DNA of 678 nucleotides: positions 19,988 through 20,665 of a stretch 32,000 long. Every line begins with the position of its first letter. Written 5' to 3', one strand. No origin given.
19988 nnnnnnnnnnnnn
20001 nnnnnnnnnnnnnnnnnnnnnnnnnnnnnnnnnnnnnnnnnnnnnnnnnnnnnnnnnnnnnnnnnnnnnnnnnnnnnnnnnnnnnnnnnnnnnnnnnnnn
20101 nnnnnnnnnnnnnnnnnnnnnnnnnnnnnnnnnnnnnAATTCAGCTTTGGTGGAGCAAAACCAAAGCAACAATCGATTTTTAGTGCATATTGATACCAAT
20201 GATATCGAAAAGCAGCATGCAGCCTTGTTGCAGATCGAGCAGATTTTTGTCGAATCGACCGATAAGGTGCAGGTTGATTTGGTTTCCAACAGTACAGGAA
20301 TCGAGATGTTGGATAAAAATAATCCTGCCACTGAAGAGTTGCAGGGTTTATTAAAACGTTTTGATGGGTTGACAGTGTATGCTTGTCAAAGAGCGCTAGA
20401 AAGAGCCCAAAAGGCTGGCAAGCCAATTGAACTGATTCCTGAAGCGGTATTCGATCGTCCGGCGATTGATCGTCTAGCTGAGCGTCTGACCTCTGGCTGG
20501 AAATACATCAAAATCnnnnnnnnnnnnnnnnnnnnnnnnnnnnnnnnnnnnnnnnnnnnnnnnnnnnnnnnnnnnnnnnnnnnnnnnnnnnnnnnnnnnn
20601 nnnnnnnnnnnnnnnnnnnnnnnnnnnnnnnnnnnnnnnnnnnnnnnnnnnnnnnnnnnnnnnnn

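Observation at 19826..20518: Anti-sigma factor whose periplasmic domain is a DsrE-like paralogue with a positionally conserved cysteine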

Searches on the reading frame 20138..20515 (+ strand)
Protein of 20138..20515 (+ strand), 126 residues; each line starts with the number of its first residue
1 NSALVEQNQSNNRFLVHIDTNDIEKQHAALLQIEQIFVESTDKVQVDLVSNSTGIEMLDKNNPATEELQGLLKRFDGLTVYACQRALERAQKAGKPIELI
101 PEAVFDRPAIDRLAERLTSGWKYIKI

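Call 13: search_solved_structures(query=A2, max_evalue=10, show_alignments=3)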
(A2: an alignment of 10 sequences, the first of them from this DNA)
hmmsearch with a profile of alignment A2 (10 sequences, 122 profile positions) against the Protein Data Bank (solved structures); distinct sequences matched with E-value up to 10: 10.
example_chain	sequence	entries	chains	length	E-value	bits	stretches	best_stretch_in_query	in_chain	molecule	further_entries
1l1s_A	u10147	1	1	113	0.0014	21.8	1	10-121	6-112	hypothetical protein MTH1491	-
8f6r_A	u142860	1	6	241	0.037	17.2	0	57-117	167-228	De novo designed oligomeric protein C6-79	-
9y6s_5X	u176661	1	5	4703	0.19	14.9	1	43-114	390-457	Dynein heavy chain, putative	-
3vej_A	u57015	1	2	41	0.26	14.4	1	97-121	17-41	Ubiquitin-like protein MDY2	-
5gy2_C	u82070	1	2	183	0.29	14.3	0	48-96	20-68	Flagellin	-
8uah_B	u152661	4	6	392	0.34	14.1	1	53-91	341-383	F-box/LRR-repeat protein 17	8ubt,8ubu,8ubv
6w66_B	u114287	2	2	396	0.35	14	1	53-91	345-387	F-box/LRR-repeat protein 17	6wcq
8b6f_BV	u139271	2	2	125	0.64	13.2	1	57-89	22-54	NDUTT17 | NDUTT12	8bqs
8gym_th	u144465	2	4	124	0.68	13.1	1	57-88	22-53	NDUTT17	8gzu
2lnz_A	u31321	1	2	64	0.77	12.9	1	97-121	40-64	Ubiquitin-like protein MDY2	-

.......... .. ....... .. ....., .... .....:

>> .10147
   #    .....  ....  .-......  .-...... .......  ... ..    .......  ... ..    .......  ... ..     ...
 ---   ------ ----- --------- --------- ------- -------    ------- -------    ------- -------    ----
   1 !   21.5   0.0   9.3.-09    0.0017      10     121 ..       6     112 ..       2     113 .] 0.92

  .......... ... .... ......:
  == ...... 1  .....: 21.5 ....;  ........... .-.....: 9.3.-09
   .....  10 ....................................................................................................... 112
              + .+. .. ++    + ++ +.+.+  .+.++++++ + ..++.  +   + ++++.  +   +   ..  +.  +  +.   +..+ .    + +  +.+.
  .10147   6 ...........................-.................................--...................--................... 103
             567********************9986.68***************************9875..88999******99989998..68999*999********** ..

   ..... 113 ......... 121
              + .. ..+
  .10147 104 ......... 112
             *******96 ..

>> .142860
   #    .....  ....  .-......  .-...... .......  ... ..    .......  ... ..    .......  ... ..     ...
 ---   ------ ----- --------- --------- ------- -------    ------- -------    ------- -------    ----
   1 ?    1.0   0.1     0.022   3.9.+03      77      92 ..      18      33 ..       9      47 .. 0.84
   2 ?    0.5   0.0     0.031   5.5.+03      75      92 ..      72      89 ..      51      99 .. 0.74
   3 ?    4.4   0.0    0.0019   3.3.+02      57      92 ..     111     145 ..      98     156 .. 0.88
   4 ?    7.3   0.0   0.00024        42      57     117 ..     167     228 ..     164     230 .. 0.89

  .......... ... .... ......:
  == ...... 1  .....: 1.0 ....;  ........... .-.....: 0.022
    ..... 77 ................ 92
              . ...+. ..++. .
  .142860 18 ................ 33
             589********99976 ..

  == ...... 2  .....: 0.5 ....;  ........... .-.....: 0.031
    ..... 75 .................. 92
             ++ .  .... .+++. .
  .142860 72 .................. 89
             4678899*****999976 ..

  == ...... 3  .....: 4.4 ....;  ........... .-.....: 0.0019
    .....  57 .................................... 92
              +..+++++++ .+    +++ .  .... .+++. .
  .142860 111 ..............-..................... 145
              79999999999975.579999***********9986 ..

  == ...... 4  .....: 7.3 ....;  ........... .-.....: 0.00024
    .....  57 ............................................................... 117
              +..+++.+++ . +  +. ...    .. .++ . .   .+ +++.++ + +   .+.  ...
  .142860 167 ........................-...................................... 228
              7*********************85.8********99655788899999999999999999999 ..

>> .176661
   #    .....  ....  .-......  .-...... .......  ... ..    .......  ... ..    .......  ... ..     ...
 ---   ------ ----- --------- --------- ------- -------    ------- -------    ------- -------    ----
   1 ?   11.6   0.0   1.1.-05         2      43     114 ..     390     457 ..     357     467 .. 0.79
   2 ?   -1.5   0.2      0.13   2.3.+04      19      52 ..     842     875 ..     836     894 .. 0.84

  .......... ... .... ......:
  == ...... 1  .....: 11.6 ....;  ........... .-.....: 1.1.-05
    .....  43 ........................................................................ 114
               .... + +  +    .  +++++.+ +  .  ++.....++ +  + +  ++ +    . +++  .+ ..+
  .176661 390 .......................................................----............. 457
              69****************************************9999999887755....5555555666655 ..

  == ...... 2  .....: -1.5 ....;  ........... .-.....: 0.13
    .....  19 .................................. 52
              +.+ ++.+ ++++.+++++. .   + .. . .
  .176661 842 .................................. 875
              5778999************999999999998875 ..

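Call 21: search_protein_representatives(alignment_id=A2)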
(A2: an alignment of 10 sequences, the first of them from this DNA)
Query: 10 sequences, 122 profile positions. Proteins with E-value up to 0.001 (for the whole library): 614; up to 1e-10: 293; up to 1e-30: 8. The best 150 are listed.
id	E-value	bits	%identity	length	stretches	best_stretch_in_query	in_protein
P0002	1.0e-60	219.2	-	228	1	1-122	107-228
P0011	5.3e-46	171.7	-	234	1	6-122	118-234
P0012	1.8e-42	160.3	-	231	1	5-122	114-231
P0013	7.4e-33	129.3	-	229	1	4-122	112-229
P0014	1.1e-32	128.6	-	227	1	4-122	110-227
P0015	6.0e-31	123.1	-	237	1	5-122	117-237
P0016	7.4e-31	122.8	-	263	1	5-122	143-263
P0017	7.8e-31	122.7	-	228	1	2-122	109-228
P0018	2.3e-29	118.0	-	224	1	6-122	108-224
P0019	1.1e-27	112.6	-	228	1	7-122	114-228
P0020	2.5e-27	111.4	-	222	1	6-122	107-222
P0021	5.7e-26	107.0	-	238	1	3-120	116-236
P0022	2.8e-25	104.8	-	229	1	4-122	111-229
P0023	2.5e-24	101.7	-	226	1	6-121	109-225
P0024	1.6e-22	95.9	-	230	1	6-122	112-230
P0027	3.8e-20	88.2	-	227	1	9-122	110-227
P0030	2.7e-19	85.5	-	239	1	10-122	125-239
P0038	6.8e-18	80.9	-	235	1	6-122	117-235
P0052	9.8e-17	77.2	-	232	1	3-121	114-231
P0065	5.0e-16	74.9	-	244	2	8-122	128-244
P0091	4.8e-15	71.7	-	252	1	2-121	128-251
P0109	1.6e-14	70.1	-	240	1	10-121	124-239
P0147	1.3e-13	67.1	-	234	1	6-121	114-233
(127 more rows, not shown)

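Call 34: search_solved_structures(query=A5, max_evalue=1, show_alignments=2)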
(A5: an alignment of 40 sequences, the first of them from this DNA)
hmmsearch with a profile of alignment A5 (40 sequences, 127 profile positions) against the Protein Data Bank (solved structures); distinct sequences matched with E-value up to 1: 16.
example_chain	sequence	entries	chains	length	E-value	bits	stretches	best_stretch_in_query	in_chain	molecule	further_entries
1l1s_A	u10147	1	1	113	3.8e-19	72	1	12-126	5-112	hypothetical protein MTH1491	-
2pd2_A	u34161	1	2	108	8.9e-07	32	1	18-125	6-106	Hypothetical protein ST0148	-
8uja_A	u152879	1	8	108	1.4e-05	28.1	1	17-125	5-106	T33-fn10: engineered DrsE like sulfur reductase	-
5jnm_A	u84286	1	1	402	0.05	16.7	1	37-116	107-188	Mannitol-1-phosphate 5-dehydrogenase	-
3vej_A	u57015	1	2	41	0.11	15.6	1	100-123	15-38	Ubiquitin-like protein MDY2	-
1p4x_A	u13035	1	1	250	0.3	14.1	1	5-41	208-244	staphylococcal accessory regulator A homologue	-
2lnz_A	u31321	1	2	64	0.31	14.1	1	100-123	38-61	Ubiquitin-like protein MDY2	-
2jvf_A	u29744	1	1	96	0.36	13.9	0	7-51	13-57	de novo protein M7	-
2fbq_A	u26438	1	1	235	0.57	13.3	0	21-61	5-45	probable transcriptional regulator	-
1jhf_A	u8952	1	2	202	0.68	13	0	87-109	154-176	LEXA REPRESSOR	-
1jhh_A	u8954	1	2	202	0.72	12.9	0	87-109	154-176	LEXA REPRESSOR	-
7b5g_A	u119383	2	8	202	0.72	12.9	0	87-109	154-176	LexA repressor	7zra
7ocj_A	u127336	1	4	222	0.92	12.6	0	87-109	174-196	LexA repressor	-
3jso_A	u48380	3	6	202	0.96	12.5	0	87-109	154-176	LexA repressor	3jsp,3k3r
9rxs_A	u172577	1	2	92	0.96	12.5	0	47-88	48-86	Na(+)/H(+) exchange regulatory cofactor NHE-RF3,Solute carrier family 22 member 12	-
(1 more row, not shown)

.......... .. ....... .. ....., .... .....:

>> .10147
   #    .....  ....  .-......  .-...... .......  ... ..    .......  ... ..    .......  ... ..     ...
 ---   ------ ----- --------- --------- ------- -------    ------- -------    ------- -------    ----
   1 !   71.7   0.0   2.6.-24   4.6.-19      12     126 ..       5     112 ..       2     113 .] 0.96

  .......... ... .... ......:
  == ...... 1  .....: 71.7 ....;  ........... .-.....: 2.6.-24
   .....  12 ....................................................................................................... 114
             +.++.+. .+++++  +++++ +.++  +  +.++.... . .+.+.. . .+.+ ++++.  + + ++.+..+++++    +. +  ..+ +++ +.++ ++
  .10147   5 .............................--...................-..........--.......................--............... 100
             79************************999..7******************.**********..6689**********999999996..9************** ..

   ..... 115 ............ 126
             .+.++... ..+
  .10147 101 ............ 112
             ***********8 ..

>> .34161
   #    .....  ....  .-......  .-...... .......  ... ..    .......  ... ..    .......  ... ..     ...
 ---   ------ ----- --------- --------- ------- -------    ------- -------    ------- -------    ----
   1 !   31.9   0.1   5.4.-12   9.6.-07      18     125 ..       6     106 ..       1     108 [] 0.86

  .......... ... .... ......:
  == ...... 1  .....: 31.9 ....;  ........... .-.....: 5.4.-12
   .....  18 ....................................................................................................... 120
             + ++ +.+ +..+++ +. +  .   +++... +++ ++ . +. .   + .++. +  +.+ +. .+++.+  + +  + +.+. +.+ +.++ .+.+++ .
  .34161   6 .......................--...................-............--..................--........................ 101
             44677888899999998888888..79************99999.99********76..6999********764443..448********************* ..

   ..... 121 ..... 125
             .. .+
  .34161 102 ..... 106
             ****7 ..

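Call 39: find_encoding_contigs(protein=P0065, flank=7000, max_places=1)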
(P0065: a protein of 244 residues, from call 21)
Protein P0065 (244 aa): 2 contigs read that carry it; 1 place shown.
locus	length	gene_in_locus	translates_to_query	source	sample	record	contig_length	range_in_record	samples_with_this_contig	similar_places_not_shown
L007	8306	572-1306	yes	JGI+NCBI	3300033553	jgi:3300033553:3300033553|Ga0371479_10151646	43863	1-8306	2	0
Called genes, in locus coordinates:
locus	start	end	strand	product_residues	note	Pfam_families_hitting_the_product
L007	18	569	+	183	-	PF04542:Sigma70_r2, PF07638:Sigma70_ECF (weak), PF08281:Sigma70_r4_2, PF04545:Sigma70_r4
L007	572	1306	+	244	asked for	-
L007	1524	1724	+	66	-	-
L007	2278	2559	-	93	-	-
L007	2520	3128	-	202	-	PF00510:COX3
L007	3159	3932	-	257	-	PF00158:Sigma54_activat (faint), PF01078:Mg_chelatase (faint), PF07726:AAA_3 (weak), PF07728:AAA_5, PF08406:CbbQ_C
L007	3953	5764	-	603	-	PF00092:VWA (weak)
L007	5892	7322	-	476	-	PF00115:COX1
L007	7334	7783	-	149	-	PF00034:Cytochrom_C, PF13442:Cytochrome_CBB3 (weak)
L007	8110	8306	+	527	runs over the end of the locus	PF01590:GAF, PF00158:Sigma54_activat, PF14532:Sigma54_activ_2, PF07724:AAA_2 (weak), PF07728:AAA_5, PF25601:AAA_lid_14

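Call 43: predict_structure(alignment_id=A5)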
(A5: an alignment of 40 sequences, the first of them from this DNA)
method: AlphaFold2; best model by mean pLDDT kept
length: 126 residues; sequences in the alignment: 40
mean_pLDDT: 91.8   pTM: 0.83
mean pLDDT of the five models: 91.8, 89.0, 86.7, 86.6, 84.1
residues with pLDDT >= 90: 111; 70-90: 5; 50-70: 2; < 50: 8
segments of 3 or more residues with pLDDT < 50: 1-8
pLDDT, mean of each block of 10 residues (from residue 1): 48 94 97 96 95 96 97 98 96 96 95 92 94
secondary structure, 60 per line:
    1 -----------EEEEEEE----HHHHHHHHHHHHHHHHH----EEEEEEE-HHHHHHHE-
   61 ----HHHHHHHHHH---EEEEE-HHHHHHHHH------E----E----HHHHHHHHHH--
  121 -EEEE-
elements in order: E12-18 H23-39 E44-50 H52-58 H65-74 E78-82 H84-92 H109-118 E122-125

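Call 47: fold_search(model_id=the predicted structure, library=pdb)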
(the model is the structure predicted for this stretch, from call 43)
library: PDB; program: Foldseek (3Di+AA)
matches with E <= 10: 1419; with E <= 0.001: 9
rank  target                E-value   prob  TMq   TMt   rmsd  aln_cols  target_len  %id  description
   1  1l1s                  2.2e-08  1.00  0.81  0.92   1.3       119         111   18  Structure of Protein of Unknown Function MTH1491 from Methanobacterium thermoautotrophicum (released 2002-05-29)
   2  2pd2_A                6.0e-08  1.00  0.74  0.85   1.9       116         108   19  Crystal structure of (ST0148) conserved hypothetical from Sulfolobus Tokodaii Strain7 (released 2007-10-02)
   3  8uja_A                2.7e-07  1.00  0.74  0.86   1.9       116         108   20  T33-fn10 - Designed Tetrahedral Protein Cage Using Fragment-based Hydrogen Bond Networks (released 2024-03-06)
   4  1jx7_A                7.7e-05  1.00  0.67  0.71   3.1       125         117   15  Crystal structure of ychN protein from E.coli (released 2002-09-07)
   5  3pnx_A                8.2e-05  1.00  0.70  0.56   5.0       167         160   13  Crystal structure of a putative sulfurtransferase dsrE (Swol_2425) from Syntrophomonas wolfei str. Goettingen at 1.92  (released 2010-12-15)
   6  2hy5_A                1.3e-04  1.00  0.70  0.68   3.3       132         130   13  Crystal structure of DsrEFH (released 2006-09-19)
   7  2d1p_A                4.3e-04  1.00  0.67  0.65   4.4       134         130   13  crystal structure of heterohexameric TusBCD proteins, which are crucial for the tRNA modification (released 2006-02-28)
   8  2qs7_A                5.9e-04  1.00  0.65  0.60   5.7       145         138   12  CRYSTAL STRUCTURE OF a putative oxidoreductase of the DsrE/DsrF-like family (SSO1126) FROM SULFOLOBUS SOLFATARICUS P2  (released 2007-08-21)
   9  3mc3                  7.6e-04  1.00  0.70  0.73   2.8       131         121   13  Crystal structure of DsrE/DsrF-like family protein (NP_342589.1) from SULFOLOBUS SOLFATARICUS at 1.49 A resolution (released 2010-05-19)
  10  2fb6                  2.1e-03  1.00  0.61  0.66   4.9       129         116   16  Structure of Conserved Protein of Unknown Function BT1422 from Bacteroides thetaiotaomicron (released 2006-01-24)
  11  4aue_D                8.4e-03  0.82  0.31  0.10   8.5       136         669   13  Crystal structure, recombinant expression and mutagenesis studies of the bifunctional catalase-phenol oxidase from Scy (released 2013-02-27)
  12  4aun_H                9.0e-03  0.77  0.32  0.09   8.7       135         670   12  Crystal structure, recombinant expression and mutagenesis studies of the bifunctional catalase-phenol oxidase from Scy (released 2013-02-27)
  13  5ekp_A                1.0e-02  0.72  0.31  0.17   9.6       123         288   13  Structure of the polyisoprenyl-phosphate glycosyltransferase GtrB (WT) (released 2016-01-06)
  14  4aue_B                1.2e-02  0.82  0.33  0.10   8.5       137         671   12  Crystal structure, recombinant expression and mutagenesis studies of the bifunctional catalase-phenol oxidase from Scy (released 2013-02-27)
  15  4aue_C                1.2e-02  0.84  0.34  0.10   8.4       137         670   12  Crystal structure, recombinant expression and mutagenesis studies of the bifunctional catalase-phenol oxidase from Scy (released 2013-02-27)
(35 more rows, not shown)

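Call 71: list_cluster_members(proteins=[P0011, P0013, P0018, P0027, P0030, P0038, P0052, P0091, P0109, P0147])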
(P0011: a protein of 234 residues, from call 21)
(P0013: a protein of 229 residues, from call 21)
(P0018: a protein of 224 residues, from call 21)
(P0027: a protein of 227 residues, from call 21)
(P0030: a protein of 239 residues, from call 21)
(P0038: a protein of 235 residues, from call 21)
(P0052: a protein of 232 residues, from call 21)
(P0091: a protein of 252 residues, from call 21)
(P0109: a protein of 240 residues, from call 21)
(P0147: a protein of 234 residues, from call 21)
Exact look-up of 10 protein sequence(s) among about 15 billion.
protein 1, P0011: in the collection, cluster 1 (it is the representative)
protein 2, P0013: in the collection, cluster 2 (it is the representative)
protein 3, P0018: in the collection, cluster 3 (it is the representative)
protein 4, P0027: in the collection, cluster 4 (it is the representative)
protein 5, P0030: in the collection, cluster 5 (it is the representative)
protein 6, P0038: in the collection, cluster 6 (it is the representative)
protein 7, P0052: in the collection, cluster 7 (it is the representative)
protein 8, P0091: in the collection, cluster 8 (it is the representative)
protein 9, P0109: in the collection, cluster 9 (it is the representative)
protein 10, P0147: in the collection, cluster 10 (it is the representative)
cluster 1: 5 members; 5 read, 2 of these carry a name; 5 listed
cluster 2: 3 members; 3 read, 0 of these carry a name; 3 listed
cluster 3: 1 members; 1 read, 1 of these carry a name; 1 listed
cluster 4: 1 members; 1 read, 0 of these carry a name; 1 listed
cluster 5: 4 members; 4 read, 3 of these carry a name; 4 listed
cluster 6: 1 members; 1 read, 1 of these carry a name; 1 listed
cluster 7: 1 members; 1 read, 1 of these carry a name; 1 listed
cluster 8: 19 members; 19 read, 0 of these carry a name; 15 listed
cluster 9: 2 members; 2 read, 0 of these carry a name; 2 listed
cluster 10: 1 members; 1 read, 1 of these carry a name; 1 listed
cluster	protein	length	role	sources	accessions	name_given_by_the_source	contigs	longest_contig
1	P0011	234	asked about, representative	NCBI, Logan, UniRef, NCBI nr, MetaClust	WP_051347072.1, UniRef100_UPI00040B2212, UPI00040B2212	hypothetical protein [Thiomicrorhabdus chilensis] | hypothetical protein n=1 Tax=Thiomicrorhabdus chilensis TaxID=63656 RepID=UPI00040B2212 | status=active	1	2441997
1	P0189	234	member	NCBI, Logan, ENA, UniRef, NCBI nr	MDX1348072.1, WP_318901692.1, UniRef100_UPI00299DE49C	MAG: hypothetical protein R3189_07465 [Thiomicrorhabdus chilensis] | hypothetical protein n=1 Tax=Thiomicrorhabdus chilensis TaxID=63656 RepID=UPI00299DE49C | hypothetical protein [Thiomicrorhabdus chilensis]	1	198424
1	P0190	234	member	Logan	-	-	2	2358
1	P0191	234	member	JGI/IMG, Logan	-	-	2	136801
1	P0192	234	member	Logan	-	-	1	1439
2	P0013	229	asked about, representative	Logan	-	-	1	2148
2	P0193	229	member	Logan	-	-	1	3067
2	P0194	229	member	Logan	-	-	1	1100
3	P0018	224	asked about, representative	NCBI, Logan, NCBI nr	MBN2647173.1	MAG: hypothetical protein JXR44_05265 [Thiotrichales bacterium] | hypothetical protein [Thiotrichales bacterium]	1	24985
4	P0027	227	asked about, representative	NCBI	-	-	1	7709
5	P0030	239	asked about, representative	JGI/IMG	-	intracellular sulfur oxidation DsrE/DsrF family protein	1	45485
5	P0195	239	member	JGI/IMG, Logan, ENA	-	intracellular sulfur oxidation DsrE/DsrF family protein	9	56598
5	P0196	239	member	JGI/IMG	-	intracellular sulfur oxidation DsrE/DsrF family protein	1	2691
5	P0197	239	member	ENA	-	-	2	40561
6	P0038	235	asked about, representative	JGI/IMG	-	intracellular sulfur oxidation DsrE/DsrF family protein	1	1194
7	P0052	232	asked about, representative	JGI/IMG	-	intracellular sulfur oxidation DsrE/DsrF family protein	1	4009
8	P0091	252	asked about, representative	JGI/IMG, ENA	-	-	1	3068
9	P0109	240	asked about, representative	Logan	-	-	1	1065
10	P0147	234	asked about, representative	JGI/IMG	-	intracellular sulfur oxidation DsrE/DsrF family protein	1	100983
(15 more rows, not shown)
